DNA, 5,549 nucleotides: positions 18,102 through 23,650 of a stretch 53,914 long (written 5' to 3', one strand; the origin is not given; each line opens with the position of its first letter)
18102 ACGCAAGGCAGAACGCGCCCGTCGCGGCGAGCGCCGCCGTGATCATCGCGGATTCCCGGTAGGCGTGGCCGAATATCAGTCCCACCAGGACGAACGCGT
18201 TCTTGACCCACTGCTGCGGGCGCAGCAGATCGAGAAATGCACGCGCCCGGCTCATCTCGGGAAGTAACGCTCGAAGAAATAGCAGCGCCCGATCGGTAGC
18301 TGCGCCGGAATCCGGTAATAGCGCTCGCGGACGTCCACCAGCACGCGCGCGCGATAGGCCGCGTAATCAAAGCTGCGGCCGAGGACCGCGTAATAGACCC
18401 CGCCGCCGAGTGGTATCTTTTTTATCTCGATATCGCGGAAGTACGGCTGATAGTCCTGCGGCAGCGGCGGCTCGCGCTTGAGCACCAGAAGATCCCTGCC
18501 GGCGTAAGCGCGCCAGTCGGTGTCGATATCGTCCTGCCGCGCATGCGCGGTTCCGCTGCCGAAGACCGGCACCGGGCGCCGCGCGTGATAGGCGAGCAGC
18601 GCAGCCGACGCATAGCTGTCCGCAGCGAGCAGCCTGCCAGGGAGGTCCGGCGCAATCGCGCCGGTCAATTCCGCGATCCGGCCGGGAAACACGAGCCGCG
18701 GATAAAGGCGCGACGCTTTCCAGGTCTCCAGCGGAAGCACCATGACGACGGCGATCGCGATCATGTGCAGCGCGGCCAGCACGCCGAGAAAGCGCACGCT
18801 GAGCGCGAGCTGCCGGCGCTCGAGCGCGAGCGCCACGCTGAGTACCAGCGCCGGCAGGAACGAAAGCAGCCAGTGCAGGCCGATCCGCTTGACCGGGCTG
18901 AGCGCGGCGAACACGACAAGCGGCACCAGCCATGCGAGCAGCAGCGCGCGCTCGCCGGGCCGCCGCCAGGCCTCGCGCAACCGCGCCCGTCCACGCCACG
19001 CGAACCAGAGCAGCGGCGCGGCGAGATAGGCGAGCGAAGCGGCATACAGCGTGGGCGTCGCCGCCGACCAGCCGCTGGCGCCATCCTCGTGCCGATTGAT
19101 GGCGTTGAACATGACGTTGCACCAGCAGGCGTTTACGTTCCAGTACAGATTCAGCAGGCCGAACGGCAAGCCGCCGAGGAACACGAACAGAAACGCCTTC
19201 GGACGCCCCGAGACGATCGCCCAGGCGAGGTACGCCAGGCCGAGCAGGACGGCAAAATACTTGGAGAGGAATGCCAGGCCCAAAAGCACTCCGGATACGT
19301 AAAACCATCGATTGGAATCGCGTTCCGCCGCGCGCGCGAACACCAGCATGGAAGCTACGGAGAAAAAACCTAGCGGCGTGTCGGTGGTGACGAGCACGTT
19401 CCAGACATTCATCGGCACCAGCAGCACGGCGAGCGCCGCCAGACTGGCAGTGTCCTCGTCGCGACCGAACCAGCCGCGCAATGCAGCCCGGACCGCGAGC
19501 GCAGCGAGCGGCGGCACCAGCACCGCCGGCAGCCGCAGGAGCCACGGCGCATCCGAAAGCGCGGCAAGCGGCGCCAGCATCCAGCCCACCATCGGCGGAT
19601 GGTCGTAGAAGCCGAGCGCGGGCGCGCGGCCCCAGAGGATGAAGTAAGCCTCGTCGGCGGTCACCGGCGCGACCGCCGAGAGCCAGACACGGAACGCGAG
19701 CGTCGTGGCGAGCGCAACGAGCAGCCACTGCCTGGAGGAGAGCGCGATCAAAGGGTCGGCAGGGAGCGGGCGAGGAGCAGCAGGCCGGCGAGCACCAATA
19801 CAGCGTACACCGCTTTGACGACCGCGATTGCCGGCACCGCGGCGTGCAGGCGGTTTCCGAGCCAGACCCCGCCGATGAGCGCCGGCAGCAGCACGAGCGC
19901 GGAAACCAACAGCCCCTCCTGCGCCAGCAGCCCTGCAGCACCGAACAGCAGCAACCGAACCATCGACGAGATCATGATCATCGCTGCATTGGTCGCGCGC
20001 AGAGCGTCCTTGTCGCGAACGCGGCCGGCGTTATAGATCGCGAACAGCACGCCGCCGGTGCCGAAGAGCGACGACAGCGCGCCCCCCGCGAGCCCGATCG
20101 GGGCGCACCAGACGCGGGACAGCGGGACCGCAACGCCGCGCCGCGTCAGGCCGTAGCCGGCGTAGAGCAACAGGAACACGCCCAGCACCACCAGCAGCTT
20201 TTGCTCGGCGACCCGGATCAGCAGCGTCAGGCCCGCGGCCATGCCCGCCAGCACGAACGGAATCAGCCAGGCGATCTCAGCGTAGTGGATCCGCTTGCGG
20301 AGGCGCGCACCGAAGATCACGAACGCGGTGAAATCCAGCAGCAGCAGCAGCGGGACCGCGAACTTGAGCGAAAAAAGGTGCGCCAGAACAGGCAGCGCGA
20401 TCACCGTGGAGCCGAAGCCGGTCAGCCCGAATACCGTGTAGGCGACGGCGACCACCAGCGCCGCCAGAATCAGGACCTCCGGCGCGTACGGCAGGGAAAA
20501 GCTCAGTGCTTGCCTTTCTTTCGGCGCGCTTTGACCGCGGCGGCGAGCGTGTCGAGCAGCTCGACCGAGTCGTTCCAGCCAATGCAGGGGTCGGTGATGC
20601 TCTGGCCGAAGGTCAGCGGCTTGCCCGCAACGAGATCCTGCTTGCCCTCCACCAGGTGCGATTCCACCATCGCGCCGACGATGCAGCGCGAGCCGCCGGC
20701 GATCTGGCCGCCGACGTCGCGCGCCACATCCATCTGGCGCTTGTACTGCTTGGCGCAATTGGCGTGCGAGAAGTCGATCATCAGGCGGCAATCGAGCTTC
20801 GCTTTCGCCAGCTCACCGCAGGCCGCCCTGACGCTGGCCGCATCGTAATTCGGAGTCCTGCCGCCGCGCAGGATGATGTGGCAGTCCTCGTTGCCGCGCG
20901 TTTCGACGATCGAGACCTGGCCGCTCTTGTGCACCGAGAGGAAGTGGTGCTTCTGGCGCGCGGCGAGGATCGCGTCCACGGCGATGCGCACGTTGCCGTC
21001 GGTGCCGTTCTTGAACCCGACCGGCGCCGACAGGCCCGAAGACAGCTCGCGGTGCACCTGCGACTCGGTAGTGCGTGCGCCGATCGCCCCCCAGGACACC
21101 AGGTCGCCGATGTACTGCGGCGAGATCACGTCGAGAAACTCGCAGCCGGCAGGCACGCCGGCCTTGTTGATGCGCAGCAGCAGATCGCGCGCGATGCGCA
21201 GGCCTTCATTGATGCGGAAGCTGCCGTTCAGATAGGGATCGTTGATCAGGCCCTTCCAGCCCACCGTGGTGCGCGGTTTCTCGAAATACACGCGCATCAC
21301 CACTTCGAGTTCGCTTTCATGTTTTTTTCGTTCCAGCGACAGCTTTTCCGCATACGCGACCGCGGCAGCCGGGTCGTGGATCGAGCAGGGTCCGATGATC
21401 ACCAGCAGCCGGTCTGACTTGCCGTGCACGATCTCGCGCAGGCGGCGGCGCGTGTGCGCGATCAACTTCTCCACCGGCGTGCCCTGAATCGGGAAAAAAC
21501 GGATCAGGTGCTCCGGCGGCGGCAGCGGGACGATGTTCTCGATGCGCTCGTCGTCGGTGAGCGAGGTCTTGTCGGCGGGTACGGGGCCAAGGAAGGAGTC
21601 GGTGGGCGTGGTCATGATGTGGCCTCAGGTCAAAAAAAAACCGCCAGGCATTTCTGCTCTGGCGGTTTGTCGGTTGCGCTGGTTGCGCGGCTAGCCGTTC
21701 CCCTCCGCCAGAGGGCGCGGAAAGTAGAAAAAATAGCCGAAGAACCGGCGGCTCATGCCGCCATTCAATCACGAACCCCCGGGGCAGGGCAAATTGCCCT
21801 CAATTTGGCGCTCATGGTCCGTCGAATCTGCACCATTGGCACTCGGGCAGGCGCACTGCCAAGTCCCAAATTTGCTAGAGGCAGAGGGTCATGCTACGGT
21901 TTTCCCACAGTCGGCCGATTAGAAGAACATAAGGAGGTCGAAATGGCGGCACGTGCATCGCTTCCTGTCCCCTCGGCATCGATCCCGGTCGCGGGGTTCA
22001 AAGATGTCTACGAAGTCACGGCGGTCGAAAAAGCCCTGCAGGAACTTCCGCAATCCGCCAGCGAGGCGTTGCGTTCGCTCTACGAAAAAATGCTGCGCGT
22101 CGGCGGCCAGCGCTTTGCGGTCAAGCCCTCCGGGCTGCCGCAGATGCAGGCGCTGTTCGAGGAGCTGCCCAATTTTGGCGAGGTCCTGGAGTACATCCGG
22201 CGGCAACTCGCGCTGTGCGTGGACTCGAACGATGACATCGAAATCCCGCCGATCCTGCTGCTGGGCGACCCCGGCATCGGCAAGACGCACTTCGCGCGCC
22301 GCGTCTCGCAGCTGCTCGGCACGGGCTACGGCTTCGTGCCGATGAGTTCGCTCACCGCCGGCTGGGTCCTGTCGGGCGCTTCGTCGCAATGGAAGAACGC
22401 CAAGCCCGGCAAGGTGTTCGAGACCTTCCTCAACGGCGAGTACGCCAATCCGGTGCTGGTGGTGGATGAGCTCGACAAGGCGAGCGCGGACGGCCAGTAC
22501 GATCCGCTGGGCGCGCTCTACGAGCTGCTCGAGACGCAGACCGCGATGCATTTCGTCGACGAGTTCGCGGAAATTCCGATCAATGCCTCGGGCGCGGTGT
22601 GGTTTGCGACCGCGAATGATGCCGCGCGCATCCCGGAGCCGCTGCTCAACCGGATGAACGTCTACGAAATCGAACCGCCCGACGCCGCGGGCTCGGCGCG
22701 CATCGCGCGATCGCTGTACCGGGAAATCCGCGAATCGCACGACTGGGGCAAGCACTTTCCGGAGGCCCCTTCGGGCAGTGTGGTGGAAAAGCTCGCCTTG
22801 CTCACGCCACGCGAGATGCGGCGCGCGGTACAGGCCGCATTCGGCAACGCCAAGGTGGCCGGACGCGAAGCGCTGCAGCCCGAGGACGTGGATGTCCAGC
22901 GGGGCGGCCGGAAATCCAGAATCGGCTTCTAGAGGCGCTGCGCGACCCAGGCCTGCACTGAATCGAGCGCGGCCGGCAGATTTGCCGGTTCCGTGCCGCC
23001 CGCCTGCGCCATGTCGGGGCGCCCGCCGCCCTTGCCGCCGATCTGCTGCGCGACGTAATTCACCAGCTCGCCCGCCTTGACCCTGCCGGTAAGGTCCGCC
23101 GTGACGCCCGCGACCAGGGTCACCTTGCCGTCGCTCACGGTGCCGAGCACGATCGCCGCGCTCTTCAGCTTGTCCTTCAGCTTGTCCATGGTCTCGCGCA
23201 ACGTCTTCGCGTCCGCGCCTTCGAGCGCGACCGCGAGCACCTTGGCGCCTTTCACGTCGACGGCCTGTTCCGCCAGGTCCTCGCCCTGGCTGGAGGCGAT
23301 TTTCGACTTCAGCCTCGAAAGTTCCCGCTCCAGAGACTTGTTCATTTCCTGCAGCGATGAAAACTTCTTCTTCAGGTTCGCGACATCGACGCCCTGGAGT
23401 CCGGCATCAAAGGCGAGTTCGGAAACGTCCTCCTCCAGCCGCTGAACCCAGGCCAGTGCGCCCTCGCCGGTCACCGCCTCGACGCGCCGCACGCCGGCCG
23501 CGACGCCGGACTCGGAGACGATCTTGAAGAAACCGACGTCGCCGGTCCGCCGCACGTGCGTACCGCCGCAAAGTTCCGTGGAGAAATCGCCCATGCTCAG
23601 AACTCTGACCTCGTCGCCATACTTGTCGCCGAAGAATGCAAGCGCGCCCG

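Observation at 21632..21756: Phe/Tyr-rich leader peptide with terminator/antiterminator: ribosome-mediated attenuation of the DAHP synthase gene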

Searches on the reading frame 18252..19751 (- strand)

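Call 39: search_protein_families(library=pfam, proteins=[window:18252-19751:-], max_evalue=0.01)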
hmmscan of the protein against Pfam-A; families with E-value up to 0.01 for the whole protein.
window:18252-19751:- (499 aa): 1 family
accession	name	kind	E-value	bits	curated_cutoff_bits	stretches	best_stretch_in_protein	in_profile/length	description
PF13231.12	PMT_2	-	7.8e-23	81.9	26.1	1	50-190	1-146/160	Dolichyl-phosphate-mannose-protein mannosyltransferase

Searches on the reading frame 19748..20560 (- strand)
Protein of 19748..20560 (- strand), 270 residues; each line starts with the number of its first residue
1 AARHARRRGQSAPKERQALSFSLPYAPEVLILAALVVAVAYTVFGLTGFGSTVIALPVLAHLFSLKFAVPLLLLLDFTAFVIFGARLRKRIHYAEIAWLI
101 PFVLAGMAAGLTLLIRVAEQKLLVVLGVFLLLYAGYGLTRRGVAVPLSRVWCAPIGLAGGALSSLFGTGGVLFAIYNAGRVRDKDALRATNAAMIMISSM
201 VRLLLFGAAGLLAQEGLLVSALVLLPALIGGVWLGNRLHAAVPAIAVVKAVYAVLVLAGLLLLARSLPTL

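Call 6: search_protein_families(library=ncbifam, proteins=[window:19748-20560:-])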
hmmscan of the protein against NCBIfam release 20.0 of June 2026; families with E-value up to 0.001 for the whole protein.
window:19748-20560:- (270 aa): 0 families

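Call 39: search_protein_families(library=pfam, proteins=[window:19748-20560:-], max_evalue=0.01)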
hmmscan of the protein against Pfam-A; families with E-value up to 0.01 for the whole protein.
window:19748-20560:- (270 aa): 1 family
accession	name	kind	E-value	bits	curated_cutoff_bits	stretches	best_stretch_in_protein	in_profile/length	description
PF01925.25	TauE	-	9.8e-23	81.5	32.6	1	34-261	2-236/237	Sulfite exporter TauE/SafE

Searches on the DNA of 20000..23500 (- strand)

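Call 4: search_rna_families(source=window, start=20000, end=23500, threshold=evalue, max_evalue=10, show_alignments=3)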
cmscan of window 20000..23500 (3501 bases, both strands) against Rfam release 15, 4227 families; matches with E-value up to 10: 4.
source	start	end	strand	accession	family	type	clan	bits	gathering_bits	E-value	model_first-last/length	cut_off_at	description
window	20680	20730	-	RF00974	mir-607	Gene; miRNA;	-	20.9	94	1.9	21-71/91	no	mir-607 microRNA precursor family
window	22602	22772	+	RF02884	BcKCsr7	Gene; sRNA;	-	19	59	1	1-157/157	no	Burkholderia sRNA 7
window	21736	21790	-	RF03233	hvt-mir-H16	Gene; miRNA;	-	18.9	70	2.6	1-64/64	no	hvt-mir-H16 microRNA precursor family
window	22305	22385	+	RF03219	mir-602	Gene; miRNA;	-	18.2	90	9.7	1-85/85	no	mir-602 microRNA precursor family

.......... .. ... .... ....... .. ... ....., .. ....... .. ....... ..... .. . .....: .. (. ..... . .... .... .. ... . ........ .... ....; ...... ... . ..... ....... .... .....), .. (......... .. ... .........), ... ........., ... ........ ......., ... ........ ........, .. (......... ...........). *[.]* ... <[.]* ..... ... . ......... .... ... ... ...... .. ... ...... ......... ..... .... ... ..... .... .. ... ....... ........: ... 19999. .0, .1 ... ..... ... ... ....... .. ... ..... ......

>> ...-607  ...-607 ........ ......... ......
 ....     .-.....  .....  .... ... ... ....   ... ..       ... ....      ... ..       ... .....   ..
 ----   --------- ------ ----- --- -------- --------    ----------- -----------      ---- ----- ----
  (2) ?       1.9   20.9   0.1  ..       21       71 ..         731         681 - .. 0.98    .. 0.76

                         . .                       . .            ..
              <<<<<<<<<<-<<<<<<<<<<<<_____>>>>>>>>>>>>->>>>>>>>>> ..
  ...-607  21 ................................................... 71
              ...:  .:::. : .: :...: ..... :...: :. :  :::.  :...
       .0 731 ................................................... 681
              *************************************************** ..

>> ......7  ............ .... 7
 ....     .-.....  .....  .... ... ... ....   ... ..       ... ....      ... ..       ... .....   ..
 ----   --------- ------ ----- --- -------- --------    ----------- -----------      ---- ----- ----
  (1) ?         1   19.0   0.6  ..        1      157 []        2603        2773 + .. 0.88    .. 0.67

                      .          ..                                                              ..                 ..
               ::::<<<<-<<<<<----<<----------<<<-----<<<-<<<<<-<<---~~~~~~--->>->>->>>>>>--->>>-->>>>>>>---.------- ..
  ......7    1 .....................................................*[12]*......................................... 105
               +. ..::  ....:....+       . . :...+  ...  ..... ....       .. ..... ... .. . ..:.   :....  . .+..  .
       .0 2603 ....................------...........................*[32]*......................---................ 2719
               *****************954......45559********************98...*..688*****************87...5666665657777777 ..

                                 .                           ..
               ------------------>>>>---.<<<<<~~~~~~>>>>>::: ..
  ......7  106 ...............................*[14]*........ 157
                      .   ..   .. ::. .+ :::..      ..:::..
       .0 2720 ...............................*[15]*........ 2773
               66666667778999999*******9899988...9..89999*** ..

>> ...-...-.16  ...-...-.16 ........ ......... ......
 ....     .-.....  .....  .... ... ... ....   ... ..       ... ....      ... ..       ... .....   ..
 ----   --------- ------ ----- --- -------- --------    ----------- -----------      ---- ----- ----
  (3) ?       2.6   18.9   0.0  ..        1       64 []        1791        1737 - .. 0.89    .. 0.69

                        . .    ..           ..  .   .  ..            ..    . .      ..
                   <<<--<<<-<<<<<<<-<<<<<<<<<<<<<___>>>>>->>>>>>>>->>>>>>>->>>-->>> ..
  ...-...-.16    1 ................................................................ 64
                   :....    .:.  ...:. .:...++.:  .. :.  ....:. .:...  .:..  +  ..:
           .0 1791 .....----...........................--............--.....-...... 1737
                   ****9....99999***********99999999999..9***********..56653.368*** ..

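Call 25: search_rna_families(sources=[L001, L006, L013, L015, L020, L023, L035, L049, L051, L052, L055, L057, L058, L061, L062, L064, L066, L068, L080, L060], threshold=gathering)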
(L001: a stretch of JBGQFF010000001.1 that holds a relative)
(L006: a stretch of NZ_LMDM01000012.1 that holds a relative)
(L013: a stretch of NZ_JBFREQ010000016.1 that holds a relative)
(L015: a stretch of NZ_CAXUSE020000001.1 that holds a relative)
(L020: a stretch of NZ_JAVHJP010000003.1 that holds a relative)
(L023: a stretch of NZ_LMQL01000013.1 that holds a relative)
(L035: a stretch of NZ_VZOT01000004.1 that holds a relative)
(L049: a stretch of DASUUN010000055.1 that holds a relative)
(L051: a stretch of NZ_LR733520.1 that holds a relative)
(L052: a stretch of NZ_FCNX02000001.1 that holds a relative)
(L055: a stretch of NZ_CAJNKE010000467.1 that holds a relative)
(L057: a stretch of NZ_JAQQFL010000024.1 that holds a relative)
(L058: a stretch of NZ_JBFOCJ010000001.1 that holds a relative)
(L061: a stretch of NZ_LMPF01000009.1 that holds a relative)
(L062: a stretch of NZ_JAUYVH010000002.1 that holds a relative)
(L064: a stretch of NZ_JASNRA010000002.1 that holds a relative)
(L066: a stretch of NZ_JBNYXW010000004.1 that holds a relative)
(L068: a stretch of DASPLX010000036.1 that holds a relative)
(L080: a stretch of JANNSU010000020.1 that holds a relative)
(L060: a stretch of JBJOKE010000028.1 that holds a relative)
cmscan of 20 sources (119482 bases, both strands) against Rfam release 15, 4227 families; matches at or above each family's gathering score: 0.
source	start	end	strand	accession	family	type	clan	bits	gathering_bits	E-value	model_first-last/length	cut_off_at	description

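Call 57: search_dna_similar(query=L052:2260-2700:+, collection=plasmids, mode=distant, max_rows=12)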
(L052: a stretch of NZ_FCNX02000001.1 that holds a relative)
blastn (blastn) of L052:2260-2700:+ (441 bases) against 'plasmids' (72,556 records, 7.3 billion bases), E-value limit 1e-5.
No match.
